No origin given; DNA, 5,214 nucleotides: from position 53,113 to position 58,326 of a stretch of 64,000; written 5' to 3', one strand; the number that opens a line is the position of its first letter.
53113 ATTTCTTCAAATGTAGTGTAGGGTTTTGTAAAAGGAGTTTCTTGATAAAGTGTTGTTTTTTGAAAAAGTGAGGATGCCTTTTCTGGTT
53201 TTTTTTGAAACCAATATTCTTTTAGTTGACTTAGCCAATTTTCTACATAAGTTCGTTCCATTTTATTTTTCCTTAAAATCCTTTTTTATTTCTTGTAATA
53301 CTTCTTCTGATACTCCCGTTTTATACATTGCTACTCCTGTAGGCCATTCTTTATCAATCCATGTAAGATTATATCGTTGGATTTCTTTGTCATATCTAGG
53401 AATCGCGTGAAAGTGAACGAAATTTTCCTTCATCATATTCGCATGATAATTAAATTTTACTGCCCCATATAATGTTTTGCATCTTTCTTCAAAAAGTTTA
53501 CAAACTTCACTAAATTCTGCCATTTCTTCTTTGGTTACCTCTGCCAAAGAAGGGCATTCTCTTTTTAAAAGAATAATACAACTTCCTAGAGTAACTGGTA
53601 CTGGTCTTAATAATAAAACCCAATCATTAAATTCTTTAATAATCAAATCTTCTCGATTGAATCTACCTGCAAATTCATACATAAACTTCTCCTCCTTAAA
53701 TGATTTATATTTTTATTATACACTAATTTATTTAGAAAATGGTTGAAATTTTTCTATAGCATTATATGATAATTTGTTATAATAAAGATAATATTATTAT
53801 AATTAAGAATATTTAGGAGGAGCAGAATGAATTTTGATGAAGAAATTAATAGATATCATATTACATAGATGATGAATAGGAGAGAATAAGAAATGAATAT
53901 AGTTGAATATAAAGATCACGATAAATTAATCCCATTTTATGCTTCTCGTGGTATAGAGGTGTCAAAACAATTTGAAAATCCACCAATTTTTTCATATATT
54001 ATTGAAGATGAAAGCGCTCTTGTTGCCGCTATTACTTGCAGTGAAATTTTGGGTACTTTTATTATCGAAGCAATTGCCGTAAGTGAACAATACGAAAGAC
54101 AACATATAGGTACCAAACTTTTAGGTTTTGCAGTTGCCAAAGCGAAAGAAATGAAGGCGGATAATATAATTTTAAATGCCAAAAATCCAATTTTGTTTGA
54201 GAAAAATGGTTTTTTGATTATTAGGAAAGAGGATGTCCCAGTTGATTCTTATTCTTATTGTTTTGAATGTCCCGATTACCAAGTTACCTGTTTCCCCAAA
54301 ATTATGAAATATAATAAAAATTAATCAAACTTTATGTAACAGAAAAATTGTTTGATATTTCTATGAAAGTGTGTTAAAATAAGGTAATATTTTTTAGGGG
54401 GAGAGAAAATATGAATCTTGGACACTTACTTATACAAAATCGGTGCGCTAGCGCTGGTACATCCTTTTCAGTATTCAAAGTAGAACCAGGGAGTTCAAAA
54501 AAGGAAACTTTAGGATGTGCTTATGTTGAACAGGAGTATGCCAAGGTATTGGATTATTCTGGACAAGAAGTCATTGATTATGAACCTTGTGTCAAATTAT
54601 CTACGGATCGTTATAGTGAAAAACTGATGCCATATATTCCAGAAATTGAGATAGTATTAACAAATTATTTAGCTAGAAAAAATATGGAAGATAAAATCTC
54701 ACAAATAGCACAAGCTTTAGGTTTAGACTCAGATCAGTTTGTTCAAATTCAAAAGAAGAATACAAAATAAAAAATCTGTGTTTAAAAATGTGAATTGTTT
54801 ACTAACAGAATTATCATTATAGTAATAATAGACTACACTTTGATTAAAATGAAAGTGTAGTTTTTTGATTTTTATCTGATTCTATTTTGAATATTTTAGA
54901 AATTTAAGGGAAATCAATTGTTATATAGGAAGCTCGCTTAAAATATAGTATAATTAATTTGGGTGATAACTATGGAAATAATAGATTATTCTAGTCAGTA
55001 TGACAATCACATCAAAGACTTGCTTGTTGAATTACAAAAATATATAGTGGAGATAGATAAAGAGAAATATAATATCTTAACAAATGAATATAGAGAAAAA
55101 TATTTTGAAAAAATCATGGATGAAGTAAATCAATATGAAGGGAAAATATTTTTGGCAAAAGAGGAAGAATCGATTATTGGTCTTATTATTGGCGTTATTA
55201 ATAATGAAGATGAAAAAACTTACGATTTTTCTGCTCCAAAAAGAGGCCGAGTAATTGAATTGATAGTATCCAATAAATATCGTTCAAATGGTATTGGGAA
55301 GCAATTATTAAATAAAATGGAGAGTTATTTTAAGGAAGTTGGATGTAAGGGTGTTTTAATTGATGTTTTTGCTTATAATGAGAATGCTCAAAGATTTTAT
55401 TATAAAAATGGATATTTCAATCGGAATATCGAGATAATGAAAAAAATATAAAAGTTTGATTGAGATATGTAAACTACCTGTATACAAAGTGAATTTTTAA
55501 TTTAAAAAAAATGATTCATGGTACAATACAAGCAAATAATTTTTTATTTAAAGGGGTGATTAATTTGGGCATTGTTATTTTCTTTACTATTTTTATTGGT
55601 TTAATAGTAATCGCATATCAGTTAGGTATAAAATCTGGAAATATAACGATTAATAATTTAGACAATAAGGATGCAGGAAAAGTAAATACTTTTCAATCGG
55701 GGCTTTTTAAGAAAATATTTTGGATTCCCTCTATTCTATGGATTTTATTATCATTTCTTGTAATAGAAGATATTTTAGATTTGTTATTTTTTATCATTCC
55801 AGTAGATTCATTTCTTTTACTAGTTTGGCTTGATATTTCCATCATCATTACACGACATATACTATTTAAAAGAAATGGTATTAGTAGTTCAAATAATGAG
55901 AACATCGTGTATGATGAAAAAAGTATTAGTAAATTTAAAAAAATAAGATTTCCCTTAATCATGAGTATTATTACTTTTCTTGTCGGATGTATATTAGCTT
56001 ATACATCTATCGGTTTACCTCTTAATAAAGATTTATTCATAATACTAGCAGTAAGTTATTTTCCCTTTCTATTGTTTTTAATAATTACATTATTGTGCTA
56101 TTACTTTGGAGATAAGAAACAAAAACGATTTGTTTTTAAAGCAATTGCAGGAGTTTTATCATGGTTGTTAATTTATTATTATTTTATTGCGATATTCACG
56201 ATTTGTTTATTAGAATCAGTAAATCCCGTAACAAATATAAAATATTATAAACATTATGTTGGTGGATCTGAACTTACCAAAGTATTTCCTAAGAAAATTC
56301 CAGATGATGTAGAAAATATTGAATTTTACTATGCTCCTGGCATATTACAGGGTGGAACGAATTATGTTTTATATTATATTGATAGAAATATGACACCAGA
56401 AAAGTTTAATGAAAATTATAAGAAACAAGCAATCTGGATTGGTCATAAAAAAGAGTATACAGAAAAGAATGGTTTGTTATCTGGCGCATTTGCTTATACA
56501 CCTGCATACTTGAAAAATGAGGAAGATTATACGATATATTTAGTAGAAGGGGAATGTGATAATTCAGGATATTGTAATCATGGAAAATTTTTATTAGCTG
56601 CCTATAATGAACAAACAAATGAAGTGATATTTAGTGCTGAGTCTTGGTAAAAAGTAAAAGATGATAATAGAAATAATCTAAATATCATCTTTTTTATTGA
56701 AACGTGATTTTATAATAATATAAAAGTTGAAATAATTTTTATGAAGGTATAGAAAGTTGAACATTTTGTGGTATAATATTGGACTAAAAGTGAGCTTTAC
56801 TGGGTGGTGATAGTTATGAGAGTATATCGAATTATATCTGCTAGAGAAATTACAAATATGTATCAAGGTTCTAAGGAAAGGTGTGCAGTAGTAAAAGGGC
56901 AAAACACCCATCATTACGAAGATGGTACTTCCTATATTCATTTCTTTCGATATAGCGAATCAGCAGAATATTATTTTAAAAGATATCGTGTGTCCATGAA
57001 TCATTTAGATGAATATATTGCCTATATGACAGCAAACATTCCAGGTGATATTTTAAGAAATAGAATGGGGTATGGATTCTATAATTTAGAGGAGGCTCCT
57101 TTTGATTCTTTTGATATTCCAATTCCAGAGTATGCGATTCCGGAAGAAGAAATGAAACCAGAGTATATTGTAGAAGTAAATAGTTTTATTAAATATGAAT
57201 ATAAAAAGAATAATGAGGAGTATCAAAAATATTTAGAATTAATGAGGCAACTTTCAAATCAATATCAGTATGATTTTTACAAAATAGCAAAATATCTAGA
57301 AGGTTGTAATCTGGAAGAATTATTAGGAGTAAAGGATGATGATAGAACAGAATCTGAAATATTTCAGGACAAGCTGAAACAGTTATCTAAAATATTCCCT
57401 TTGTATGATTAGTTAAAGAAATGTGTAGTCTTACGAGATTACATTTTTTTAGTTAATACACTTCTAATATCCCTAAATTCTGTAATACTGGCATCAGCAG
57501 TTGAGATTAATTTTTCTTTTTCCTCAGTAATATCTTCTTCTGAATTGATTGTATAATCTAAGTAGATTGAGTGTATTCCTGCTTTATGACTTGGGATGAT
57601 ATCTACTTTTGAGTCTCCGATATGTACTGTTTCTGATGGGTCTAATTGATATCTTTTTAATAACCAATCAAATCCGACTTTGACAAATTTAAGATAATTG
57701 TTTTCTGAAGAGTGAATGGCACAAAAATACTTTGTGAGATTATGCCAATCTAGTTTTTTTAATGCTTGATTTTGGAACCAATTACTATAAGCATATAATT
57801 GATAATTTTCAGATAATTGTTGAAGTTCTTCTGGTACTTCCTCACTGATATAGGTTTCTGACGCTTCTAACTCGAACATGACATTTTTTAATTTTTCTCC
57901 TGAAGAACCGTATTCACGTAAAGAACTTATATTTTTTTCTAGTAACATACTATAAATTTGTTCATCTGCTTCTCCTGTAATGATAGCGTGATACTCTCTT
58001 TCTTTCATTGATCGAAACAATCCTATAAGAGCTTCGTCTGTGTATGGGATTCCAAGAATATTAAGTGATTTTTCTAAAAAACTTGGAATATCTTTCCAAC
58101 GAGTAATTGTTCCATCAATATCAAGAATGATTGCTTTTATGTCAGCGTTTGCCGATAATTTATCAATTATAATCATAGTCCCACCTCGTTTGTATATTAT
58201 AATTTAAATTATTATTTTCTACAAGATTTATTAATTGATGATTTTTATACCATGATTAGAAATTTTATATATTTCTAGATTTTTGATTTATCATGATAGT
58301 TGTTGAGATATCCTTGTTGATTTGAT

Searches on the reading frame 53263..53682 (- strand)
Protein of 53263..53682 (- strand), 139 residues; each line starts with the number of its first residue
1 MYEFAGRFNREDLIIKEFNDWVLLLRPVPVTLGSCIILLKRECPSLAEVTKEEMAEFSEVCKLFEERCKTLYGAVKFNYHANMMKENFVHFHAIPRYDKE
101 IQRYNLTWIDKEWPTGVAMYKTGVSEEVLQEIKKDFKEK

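Call 10: search_protein_families(library=pfam, proteins=[window:53263-53682:-], max_evalue=0.001)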
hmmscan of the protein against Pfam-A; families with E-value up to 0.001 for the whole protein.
window:53263-53682:- (139 aa): 1 family
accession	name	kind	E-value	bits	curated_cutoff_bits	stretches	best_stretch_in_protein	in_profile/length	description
PF01230.28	HIT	-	5.5e-05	24.2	21.5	1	10-98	4-97/98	HIT domain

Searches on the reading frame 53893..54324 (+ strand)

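Call 53: search_protein_families(library=pfam, proteins=[window:53893-54324:+], max_evalue=0.00001)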
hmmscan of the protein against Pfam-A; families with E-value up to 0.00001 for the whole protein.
window:53893-54324:+ (143 aa): 2 families
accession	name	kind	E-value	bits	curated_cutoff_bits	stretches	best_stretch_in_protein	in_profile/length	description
PF00583.31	Acetyltransf_1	-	5.3e-10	40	20.7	1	26-107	27-116/116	Acetyltransferase (GNAT) family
PF13508.13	Acetyltransf_7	-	6.8e-09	36.4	27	1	35-107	6-82/84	Acetyltransferase (GNAT) domain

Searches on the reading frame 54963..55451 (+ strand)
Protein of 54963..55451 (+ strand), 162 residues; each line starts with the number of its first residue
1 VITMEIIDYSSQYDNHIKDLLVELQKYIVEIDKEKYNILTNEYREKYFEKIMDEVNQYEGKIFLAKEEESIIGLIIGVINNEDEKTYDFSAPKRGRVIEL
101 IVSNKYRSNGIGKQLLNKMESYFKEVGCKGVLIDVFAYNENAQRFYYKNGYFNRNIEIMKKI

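Call 53: search_protein_families(library=pfam, proteins=[window:54963-55451:+], max_evalue=0.00001)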
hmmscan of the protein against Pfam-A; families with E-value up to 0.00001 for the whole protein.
window:54963-55451:+ (162 aa): 3 families
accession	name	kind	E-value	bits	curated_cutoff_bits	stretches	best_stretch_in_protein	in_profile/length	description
PF00583.31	Acetyltransf_1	-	5.3e-19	69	20.7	1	36-151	5-116/116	Acetyltransferase (GNAT) family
PF13508.13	Acetyltransf_7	-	4.8e-12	46.5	27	1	60-151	3-82/84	Acetyltransferase (GNAT) domain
PF13673.13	Acetyltransf_10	-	9.5e-11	42.2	23.6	1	49-153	20-109/128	Acetyltransferase (GNAT) domain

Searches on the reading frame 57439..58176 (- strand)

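Call 53: search_protein_families(library=pfam, proteins=[window:57439-58176:-], max_evalue=0.00001)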
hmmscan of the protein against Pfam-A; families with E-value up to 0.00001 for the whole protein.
window:57439-58176:- (245 aa): 2 families
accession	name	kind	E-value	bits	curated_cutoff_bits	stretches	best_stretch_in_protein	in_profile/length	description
PF13419.12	HAD_2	-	4.2e-12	47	23.8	1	16-204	1-176/178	Haloacid dehalogenase-like hydrolase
PF00702.32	Hydrolase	-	6.1e-10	40.2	26.4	1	13-200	1-191/191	haloacid dehalogenase-like hydrolase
